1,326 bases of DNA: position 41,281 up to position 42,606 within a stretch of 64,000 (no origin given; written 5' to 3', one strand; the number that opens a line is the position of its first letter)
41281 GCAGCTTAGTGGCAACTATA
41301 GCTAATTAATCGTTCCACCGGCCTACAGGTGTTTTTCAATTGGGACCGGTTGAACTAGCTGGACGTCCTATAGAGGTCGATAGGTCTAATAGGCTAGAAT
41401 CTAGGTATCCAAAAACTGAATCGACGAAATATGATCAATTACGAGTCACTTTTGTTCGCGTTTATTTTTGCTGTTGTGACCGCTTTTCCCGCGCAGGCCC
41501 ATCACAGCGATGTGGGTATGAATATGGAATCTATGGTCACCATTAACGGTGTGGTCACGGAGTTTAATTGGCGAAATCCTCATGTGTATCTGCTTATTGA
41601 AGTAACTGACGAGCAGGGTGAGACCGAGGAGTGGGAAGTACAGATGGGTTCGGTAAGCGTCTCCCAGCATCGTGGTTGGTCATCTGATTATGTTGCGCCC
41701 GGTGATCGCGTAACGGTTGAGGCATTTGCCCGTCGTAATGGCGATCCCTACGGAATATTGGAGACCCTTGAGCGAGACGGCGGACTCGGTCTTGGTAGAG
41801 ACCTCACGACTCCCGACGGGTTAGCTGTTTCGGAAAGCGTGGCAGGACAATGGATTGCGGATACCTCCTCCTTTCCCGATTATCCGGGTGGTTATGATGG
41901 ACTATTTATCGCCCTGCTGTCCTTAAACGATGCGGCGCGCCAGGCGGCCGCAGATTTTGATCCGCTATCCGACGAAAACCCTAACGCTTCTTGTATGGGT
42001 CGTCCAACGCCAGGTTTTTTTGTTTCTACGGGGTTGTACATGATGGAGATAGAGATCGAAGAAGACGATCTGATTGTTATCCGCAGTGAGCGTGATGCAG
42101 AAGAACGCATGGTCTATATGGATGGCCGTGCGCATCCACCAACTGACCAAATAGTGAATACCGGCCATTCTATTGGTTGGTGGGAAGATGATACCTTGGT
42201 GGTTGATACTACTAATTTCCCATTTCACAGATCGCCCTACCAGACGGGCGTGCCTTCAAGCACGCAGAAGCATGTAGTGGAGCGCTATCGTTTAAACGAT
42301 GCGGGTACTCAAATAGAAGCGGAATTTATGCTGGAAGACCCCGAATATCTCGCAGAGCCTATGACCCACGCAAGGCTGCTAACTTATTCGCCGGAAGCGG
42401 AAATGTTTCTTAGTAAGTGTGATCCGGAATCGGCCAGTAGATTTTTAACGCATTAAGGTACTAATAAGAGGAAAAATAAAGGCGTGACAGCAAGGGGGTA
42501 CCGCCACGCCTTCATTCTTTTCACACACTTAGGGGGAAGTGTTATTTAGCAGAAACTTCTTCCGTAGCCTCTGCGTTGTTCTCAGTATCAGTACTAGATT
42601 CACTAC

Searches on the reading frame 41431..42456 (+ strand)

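Call 60: search_protein_families(library=pfam, proteins=[window:41431-42456:+], max_evalue=0.00001)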
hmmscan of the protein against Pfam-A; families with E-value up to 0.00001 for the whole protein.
window:41431-42456:+ (341 aa): 1 family
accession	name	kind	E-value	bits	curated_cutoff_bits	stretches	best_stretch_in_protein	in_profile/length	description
PF19649.4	DUF6152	-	2.7e-24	85.5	27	1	16-108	4-96/98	Family of unknown function (DUF6152)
